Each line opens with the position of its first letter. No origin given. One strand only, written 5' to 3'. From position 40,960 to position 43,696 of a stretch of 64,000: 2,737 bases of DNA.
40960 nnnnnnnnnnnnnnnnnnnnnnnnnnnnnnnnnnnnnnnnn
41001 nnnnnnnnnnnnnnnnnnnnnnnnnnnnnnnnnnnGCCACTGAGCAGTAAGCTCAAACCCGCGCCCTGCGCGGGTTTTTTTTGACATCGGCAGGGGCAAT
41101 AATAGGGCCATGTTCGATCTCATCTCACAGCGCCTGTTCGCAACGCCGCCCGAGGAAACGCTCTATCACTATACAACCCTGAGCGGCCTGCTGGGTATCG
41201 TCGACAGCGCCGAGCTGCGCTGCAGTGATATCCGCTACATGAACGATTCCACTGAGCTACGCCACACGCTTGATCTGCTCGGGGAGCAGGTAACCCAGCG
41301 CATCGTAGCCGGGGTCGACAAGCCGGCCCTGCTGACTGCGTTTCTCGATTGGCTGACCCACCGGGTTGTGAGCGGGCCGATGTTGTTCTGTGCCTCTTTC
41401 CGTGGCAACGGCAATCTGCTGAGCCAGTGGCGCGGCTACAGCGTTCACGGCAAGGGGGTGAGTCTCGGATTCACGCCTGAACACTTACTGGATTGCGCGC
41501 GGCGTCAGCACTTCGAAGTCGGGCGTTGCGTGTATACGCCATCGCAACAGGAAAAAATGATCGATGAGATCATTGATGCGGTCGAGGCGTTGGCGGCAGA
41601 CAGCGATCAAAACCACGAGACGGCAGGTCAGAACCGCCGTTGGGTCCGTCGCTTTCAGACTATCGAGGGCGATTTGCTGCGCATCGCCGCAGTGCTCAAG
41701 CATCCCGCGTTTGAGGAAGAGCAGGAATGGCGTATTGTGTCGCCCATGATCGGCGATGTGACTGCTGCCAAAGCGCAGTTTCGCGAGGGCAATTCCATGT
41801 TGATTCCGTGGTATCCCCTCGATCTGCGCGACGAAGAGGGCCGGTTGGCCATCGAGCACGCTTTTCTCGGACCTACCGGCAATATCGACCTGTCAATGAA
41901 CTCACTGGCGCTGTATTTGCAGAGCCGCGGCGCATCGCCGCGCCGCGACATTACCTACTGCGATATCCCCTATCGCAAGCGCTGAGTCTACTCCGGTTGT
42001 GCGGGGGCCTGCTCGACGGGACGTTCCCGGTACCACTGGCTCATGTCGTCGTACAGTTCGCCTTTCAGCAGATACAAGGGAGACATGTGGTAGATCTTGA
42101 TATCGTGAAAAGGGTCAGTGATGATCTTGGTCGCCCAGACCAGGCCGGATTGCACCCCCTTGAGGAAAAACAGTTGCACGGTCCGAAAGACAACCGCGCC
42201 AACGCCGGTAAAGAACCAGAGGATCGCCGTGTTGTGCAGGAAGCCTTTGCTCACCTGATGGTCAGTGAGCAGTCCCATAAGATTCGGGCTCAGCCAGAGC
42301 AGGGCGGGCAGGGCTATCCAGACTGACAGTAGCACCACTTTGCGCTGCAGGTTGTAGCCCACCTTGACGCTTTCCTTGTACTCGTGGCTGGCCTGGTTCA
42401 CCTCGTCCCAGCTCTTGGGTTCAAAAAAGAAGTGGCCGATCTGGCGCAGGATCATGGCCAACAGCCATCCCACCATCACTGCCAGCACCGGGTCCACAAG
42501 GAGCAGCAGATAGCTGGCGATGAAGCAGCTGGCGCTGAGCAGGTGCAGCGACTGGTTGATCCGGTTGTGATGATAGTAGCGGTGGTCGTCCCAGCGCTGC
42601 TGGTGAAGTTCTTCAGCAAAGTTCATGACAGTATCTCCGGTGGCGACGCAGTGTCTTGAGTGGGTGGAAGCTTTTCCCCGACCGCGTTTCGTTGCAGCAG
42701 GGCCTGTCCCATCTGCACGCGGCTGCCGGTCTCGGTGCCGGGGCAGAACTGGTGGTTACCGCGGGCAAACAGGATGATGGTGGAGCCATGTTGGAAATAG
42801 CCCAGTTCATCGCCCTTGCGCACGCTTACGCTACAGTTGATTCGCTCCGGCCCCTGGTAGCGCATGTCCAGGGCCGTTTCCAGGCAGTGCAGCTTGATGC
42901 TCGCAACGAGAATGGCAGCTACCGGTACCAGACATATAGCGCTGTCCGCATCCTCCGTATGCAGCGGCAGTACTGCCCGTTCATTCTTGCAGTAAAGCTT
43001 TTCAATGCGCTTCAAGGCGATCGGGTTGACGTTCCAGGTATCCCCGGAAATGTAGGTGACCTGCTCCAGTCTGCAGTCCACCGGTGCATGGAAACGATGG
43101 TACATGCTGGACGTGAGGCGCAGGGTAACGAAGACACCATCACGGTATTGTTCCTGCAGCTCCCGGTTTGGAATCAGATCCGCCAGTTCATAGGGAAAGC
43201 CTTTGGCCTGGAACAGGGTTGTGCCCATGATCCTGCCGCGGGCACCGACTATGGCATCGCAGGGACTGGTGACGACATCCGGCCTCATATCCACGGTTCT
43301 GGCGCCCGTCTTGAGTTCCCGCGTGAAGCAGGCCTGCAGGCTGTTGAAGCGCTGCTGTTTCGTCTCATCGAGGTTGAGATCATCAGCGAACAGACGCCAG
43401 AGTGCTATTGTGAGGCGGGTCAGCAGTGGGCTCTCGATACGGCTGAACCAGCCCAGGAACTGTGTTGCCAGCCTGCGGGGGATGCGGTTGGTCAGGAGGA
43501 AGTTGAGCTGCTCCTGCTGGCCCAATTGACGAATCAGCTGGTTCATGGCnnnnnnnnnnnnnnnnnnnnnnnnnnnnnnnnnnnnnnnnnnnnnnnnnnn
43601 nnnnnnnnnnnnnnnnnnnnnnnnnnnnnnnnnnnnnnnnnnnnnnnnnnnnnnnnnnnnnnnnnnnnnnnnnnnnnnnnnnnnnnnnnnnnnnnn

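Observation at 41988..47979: Four-gene operon that looks like an undescribed membrane-lipid synthesis or remodelling system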

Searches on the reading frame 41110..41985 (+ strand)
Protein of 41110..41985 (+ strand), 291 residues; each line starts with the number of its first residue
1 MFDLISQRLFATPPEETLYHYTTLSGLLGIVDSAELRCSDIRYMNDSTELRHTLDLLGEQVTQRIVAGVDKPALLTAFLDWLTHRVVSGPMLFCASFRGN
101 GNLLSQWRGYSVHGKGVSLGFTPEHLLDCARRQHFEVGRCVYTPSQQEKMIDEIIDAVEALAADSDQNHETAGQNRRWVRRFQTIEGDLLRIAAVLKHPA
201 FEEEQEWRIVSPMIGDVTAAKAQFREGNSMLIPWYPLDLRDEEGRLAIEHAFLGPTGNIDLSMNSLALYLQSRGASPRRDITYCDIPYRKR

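Call 3: search_protein_families(library=pfam, proteins=[window:41110-41985:+], max_evalue=0.01)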
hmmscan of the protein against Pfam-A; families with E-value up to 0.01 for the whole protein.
window:41110-41985:+ (291 aa): 1 family
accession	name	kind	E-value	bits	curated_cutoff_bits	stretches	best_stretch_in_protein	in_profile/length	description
PF11185.13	DUF2971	-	3.2e-13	51.3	22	1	106-209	1-89/89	Protein of unknown function (DUF2971)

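Call 4: search_protein_families(library=ncbifam, proteins=[window:41110-41985:+], max_evalue=0.01)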
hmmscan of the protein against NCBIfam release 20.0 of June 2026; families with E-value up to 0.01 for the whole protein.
window:41110-41985:+ (291 aa): 0 families

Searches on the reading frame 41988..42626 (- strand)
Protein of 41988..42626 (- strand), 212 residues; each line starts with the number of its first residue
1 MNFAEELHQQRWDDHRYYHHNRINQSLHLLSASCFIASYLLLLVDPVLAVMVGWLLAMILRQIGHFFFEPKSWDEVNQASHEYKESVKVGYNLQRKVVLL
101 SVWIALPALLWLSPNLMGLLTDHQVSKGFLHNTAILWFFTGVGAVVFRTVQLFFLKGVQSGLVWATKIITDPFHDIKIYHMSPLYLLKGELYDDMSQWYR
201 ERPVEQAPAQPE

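Call 3: search_protein_families(library=pfam, proteins=[window:41988-42626:-], max_evalue=0.01)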
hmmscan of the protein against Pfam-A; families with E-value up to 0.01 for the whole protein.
window:41988-42626:- (212 aa): 1 family
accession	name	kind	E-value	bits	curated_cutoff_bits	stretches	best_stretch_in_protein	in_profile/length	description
PF06127.16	Mpo1-like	-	5.7e-05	23.6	24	1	10-70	6-67/95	2-hydroxy-palmitic acid dioxygenase Mpo1-like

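Call 4: search_protein_families(library=ncbifam, proteins=[window:41988-42626:-], max_evalue=0.01)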
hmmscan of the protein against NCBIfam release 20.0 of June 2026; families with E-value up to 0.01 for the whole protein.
window:41988-42626:- (212 aa): 0 families

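Call 17: search_solved_structures(query=window:41988-42626:-, max_evalue=10, show_alignments=2)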
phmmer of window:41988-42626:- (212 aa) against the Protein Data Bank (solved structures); distinct sequences matched with E-value up to 10: 0.

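Call 18: search_protein_families(library=pfam, proteins=[window:41988-42626:-], max_evalue=10)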
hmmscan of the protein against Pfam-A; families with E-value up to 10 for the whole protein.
window:41988-42626:- (212 aa): 2 families
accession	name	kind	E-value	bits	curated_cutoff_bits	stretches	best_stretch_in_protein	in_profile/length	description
PF06127.16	Mpo1-like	-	5.7e-05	23.6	24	1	10-70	6-67/95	2-hydroxy-palmitic acid dioxygenase Mpo1-like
PF14948.11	RESP18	-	0.042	14.5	25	1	135-184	9-57/103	RESP18 domain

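Call 39: find_homologous_proteins(query=window:41988-42626:-, max_evalue=0.001)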
Query window:41988-42626:- (212 aa): 8000 proteins with E <= 0.001 among 8000 candidates; the best 120 are listed.
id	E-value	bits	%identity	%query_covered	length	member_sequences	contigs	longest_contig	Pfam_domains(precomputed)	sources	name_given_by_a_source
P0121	3.1e-128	444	90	99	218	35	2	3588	-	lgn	-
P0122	3.2e-125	434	90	97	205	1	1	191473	-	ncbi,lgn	ncbi:hypothetical protein [Haliea sp.]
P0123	4.4e-125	434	88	99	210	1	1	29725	-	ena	-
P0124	3.7e-122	424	88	96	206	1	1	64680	-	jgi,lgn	jgi:hypothetical protein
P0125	9.9e-118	410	83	100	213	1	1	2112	-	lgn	-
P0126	1.0e-108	380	78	97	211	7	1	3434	-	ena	-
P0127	2.7e-108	379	74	98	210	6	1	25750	-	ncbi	ncbi:MAG: hypothetical protein AAF699_11500 [Pseudomonadota bacterium]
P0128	4.3e-108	378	75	100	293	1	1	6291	-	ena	-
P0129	5.6e-108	378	75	98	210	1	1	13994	-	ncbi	ncbi:MAG: hypothetical protein AAGI44_01915 [Pseudomonadota bacterium]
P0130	6.3e-108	378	75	99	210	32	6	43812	-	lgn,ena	-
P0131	6.4e-108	378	74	98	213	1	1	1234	-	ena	-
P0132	7.1e-108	378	76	96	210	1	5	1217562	-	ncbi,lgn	-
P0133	7.3e-108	377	79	96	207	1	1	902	-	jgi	-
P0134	1.4e-107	377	77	99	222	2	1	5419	-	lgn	-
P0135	1.7e-107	376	74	99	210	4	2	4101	-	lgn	-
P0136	2.3e-107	376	75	97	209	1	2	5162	PF06127.17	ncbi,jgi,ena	jgi:hypothetical protein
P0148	1.5e-105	370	74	96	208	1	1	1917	PF06127.17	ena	-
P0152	2.7e-105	369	74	96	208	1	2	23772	PF06127.17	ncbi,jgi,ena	jgi:hypothetical protein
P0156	4.5e-105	368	72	98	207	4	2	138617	PF06127.17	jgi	jgi:hypothetical protein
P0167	7.6e-105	368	73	98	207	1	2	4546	PF06127.17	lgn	-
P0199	1.7e-103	363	72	98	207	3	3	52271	PF06127.17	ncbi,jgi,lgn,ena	jgi:hypothetical protein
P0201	1.8e-103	363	76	96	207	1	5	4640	PF06127.17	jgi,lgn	jgi:hypothetical protein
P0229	1.0e-102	361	69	98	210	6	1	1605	PF06127.17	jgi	jgi:hypothetical protein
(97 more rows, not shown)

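Call 62: search_protein_families(library=pfam, alignment_id=A4, max_evalue=0.01)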
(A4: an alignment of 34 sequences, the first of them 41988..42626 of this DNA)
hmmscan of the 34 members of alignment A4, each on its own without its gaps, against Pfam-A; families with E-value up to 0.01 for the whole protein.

A. member 1, window:41988-42626:- (212 aa): 1 family
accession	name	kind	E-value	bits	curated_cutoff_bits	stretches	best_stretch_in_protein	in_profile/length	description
PF06127.16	Mpo1-like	-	5.7e-05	23.6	24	1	10-70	6-67/95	2-hydroxy-palmitic acid dioxygenase Mpo1-like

B. families by the number of members that match (of 34 scanned): 1 family
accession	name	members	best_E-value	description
PF06127.16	Mpo1-like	34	2.9e-06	2-hydroxy-palmitic acid dioxygenase Mpo1-like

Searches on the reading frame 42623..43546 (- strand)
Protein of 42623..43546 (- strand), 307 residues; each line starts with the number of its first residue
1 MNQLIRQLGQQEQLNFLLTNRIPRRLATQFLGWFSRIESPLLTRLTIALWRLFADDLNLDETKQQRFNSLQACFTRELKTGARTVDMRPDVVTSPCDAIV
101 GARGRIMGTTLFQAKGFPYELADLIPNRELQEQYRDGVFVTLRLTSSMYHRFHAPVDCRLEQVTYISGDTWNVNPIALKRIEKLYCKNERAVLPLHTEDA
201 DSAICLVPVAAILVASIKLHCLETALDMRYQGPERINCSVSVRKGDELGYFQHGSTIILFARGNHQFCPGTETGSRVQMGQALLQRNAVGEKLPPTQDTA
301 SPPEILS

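Call 3: search_protein_families(library=pfam, proteins=[window:42623-43546:-], max_evalue=0.01)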
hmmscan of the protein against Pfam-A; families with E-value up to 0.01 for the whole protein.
window:42623-43546:- (307 aa): 1 family
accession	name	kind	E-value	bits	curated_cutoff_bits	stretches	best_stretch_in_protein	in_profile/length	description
PF02666.20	PS_Dcarbxylase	-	4.6e-54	183.5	22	1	70-284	1-197/198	Phosphatidylserine decarboxylase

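Call 4: search_protein_families(library=ncbifam, proteins=[window:42623-43546:-], max_evalue=0.01)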
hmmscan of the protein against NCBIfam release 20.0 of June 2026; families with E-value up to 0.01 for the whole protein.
window:42623-43546:- (307 aa): 6 families
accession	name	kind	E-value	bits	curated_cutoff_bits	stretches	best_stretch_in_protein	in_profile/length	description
TIGR00163.1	PS_decarb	equivalog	4.4e-45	153.7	111.75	1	60-283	5-239/243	archaetidylserine decarboxylase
NF003038.0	PRK03934.1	equivalog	1.2e-42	145.6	285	1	30-283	10-263/267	phosphatidylserine decarboxylase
NF002853.0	PRK03140.1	equivalog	7.1e-41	140.2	307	1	51-285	40-257/262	phosphatidylserine decarboxylase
NF001941.0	PRK00723.1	equivalog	2.2e-40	138.8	371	1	25-264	43-265/297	phosphatidylserine decarboxylase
TIGR00164.2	AS_decarb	equivalog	1.9e-05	24.1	230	1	82-288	43-212/215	archaetidylserine decarboxylase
NF003680.0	PRK05305.1-5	equivalog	0.0047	16.3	262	0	149-217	100-161/217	phosphatidylserine decarboxylase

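Call 34: search_solved_structures(query=window:42623-43546:-, max_evalue=0.001, show_alignments=1)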
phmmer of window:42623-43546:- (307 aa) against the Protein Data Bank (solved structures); distinct sequences matched with E-value up to 0.001: 2.
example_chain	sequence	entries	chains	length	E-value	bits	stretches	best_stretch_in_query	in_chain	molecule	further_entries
6l06_A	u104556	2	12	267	1.1e-25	93.7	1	19-252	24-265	Phosphatidylserine decarboxylase beta chain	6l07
7cnw_A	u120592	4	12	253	1.2e-25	93.6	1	21-252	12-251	Phosphatidylserine decarboxylase beta chain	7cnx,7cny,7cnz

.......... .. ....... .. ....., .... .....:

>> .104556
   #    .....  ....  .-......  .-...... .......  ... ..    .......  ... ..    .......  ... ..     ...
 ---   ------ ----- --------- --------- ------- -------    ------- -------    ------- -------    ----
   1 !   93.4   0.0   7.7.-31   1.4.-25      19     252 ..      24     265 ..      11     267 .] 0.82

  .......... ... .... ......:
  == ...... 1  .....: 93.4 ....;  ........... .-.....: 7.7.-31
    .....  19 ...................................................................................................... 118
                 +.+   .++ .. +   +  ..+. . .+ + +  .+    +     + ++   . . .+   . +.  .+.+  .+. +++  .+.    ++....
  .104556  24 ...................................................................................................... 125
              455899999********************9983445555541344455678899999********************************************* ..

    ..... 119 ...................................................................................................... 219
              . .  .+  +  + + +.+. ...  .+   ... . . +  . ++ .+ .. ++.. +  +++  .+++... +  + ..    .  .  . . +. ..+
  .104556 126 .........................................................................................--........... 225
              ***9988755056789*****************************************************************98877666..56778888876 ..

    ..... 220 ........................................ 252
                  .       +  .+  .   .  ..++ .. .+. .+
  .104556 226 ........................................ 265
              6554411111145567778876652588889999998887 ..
